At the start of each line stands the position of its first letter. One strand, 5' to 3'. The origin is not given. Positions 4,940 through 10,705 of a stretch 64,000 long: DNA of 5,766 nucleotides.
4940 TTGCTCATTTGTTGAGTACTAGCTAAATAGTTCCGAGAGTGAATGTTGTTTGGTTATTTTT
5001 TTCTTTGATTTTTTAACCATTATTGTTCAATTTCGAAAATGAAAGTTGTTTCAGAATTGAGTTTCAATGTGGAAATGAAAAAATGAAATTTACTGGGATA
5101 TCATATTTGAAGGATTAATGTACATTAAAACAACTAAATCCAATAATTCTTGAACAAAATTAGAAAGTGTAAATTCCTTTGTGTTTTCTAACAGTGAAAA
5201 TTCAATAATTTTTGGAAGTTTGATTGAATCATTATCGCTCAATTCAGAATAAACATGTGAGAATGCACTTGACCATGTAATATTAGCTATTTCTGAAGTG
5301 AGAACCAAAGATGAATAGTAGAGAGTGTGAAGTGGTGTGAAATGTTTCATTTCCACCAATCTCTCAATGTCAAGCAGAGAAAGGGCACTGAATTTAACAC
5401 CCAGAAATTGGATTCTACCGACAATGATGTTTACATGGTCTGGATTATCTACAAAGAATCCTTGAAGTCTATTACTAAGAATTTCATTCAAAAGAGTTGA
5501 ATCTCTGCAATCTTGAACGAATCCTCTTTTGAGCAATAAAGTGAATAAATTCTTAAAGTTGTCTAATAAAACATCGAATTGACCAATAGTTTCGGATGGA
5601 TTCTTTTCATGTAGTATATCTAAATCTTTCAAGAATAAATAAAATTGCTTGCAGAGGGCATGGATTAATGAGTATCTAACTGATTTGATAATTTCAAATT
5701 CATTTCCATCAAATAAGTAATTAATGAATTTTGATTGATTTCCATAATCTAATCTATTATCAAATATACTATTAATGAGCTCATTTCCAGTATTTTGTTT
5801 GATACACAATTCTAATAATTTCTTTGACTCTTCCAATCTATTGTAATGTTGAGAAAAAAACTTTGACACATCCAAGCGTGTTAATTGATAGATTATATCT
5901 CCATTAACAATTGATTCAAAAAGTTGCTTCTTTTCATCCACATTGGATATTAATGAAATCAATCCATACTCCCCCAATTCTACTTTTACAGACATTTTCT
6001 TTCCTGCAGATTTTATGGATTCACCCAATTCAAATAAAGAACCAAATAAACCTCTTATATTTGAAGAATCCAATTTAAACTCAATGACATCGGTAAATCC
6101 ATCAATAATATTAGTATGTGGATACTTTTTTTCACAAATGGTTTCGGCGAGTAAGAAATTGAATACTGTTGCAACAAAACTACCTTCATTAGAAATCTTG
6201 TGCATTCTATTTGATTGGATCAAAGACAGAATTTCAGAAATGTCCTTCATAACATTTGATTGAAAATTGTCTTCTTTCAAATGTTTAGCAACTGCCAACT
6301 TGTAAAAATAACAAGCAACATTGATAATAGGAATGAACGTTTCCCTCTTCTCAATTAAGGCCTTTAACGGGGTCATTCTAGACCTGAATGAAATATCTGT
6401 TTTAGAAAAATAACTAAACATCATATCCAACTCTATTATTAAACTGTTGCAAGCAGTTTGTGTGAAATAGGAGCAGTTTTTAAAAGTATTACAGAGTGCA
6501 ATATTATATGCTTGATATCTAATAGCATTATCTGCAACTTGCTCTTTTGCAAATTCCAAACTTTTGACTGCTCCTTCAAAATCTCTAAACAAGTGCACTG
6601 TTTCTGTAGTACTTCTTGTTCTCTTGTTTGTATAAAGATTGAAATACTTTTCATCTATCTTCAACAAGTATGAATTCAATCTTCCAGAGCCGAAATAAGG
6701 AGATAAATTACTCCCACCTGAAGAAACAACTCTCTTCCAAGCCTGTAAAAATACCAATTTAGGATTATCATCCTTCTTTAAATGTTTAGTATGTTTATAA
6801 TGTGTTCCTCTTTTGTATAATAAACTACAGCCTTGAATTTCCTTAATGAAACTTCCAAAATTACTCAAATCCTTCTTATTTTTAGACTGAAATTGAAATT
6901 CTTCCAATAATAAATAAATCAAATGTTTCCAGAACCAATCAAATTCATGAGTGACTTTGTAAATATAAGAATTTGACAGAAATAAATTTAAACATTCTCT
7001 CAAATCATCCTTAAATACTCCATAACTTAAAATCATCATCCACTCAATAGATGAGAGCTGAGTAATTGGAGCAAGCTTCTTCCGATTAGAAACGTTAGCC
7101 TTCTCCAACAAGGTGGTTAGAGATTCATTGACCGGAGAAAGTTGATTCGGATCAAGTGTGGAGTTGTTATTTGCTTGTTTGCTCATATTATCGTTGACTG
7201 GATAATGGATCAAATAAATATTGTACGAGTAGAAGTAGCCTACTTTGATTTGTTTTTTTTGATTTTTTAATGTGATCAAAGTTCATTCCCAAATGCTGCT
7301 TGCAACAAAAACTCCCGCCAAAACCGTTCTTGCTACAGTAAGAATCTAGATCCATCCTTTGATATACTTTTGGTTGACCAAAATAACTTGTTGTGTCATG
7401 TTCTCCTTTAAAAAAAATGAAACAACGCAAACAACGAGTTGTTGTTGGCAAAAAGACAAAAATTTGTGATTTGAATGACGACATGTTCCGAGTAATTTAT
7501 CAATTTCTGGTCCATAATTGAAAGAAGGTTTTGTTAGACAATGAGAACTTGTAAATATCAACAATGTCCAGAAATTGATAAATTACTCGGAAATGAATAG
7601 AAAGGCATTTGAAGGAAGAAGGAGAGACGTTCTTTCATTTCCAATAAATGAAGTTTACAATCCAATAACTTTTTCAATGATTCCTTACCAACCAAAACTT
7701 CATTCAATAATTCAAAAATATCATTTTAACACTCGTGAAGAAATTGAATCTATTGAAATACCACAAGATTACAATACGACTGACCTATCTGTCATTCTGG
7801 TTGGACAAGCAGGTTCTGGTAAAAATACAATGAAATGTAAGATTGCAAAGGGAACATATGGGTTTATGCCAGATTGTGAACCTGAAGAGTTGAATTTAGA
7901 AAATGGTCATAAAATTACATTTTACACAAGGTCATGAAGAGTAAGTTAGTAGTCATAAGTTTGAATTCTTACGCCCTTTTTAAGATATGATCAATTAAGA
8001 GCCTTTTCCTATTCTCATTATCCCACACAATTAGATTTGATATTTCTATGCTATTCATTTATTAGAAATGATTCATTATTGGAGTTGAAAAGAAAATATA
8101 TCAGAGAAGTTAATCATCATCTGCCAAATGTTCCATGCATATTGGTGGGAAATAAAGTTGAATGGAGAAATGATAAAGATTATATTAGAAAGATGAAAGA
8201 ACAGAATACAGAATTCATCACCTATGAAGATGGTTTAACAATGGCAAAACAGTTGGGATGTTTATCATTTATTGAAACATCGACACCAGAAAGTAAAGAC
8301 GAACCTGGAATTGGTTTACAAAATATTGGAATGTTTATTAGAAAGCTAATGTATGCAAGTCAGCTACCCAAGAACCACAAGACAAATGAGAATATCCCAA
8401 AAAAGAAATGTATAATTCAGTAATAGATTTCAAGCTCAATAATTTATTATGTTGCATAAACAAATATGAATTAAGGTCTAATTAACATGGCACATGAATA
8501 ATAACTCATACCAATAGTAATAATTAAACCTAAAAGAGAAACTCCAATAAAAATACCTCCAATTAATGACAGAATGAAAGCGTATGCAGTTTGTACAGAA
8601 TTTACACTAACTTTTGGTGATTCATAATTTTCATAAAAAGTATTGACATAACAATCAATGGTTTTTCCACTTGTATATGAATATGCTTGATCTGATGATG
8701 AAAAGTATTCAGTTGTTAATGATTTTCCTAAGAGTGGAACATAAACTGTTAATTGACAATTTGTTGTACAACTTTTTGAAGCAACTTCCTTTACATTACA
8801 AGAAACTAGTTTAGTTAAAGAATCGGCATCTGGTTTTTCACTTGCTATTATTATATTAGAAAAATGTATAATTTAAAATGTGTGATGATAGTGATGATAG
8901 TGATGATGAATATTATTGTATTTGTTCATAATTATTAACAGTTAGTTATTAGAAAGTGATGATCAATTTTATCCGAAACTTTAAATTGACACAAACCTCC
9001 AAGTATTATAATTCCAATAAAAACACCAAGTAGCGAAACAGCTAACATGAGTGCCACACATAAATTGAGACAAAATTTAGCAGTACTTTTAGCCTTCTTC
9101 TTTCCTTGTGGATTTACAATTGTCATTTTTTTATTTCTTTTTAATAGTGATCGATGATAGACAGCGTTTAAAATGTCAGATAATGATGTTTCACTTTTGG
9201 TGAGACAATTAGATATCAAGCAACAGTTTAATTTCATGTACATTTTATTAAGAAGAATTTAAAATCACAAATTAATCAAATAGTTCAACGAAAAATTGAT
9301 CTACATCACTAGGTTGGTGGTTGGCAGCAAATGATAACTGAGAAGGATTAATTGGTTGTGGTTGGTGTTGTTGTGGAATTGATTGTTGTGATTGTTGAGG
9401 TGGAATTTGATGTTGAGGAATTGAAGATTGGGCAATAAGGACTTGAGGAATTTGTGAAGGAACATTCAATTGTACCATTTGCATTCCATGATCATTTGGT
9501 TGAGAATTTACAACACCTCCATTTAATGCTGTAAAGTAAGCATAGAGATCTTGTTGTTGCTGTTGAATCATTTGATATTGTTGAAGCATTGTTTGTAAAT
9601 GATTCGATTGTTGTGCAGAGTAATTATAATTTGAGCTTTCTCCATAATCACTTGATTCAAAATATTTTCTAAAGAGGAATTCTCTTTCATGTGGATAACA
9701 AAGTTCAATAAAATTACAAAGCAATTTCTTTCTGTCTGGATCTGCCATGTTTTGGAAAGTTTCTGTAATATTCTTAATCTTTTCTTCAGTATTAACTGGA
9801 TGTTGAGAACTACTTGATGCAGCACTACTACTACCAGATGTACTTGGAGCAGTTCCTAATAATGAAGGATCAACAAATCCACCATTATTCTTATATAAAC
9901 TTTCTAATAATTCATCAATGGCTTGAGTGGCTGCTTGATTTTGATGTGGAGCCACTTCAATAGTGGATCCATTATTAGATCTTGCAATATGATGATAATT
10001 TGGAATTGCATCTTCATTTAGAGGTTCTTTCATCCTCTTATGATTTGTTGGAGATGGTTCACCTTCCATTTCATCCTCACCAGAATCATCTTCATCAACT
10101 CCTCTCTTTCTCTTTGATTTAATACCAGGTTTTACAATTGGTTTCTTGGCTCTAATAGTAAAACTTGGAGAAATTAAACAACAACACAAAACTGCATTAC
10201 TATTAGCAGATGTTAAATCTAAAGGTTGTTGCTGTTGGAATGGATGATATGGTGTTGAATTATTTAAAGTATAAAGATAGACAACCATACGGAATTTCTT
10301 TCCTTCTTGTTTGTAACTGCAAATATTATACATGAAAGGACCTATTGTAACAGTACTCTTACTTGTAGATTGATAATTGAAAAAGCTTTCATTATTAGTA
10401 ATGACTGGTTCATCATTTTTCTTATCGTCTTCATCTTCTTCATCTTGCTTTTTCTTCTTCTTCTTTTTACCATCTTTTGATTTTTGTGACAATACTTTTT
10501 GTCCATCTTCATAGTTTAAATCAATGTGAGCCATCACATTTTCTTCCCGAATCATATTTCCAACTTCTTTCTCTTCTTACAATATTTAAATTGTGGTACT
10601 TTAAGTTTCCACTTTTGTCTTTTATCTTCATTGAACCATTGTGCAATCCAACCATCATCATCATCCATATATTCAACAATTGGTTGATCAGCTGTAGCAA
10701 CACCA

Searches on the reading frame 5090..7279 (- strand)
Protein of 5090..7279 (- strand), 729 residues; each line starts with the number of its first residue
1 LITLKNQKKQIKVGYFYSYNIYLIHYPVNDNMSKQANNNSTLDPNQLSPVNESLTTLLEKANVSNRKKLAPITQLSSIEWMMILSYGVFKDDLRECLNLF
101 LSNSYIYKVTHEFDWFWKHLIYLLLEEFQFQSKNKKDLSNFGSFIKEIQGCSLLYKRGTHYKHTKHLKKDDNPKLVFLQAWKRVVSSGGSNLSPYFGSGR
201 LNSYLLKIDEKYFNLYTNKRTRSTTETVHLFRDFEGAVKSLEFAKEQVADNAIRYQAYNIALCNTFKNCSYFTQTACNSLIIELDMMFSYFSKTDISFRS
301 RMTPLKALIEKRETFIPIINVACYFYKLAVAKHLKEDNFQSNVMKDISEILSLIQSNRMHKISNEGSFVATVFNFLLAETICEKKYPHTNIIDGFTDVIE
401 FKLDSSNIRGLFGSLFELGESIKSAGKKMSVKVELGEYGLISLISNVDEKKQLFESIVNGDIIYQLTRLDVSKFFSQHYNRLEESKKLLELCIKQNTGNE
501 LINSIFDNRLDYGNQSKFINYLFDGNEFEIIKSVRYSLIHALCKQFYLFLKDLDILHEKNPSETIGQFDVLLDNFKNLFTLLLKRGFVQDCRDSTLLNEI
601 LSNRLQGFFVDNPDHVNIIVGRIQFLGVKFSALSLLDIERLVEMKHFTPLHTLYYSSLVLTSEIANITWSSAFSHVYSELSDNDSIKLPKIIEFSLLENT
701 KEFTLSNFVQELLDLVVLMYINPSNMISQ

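Call 26: search_protein_families(library=pfam, proteins=[window:5090-7279:-], max_evalue=0.001)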
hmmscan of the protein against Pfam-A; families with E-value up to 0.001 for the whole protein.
window:5090-7279:- (729 aa): 0 families

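Call 57: search_solved_structures(query=window:5093-7186:-, max_evalue=1)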
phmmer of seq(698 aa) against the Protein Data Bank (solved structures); distinct sequences matched with E-value up to 1: 2.
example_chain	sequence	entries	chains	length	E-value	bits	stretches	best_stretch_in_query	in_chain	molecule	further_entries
6dfv_A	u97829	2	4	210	0.78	11.6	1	115-208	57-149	TCR alpha chain | 8F10 alpha chain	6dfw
5m8j_A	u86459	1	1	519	0.99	11.3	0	564-617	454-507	Divalent metal cation transporter MntH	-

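Call 76: search_protein_families(library=pfam, proteins=[window:5090-7186:-], max_evalue=1)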
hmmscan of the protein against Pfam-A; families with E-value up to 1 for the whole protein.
window:5090-7186:- (698 aa): 1 family
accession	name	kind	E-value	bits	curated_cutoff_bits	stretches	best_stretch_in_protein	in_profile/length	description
PF00283.24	Cytochrom_B559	-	0.17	11.8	30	1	497-511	6-20/29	Cytochrome b559, alpha (gene psbE) and beta (gene psbF)subunits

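Call 93: search_protein_representatives(protein=window:5090-7186:-)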
Query: 698 residues. Proteins with E-value up to 0.001 (for the whole library): 4; up to 1e-10: 2; up to 1e-30: 2. The best 4 are listed.
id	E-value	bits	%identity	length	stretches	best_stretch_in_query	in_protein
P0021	0.0e+00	1548.6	100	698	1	1-698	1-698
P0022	2.5e-39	152.1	26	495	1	223-690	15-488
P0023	3.1e-09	52.7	26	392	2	424-648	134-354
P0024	2.1e-05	40.0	29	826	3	38-107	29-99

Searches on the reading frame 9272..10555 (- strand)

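Call 26: search_protein_families(library=pfam, proteins=[window:9272-10555:-], max_evalue=0.001)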
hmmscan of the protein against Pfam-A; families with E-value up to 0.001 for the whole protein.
window:9272-10555:- (427 aa): 0 families

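Call 76: search_protein_families(library=pfam, proteins=[window:9272-10555:-], max_evalue=1)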
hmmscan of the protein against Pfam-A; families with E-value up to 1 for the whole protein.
window:9272-10555:- (427 aa): 4 families
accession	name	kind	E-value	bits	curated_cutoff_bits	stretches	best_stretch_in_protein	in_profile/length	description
PF14851.11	FAM176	-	0.14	12.4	31.5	0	24-58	58-93/152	FAM176 family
PF20631.3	CoV_NSP13_1B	-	0.35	11.6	28.4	0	47-83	25-60/82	Coronavirus Nonstructural protein 13, 1B domain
PF08070.16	DTHCT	-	0.59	11.4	24.9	1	136-207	23-92/102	DTHCT (NUC029) region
PF08786.17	DcrB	-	0.78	10.3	27.2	0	310-389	43-119/127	DcrB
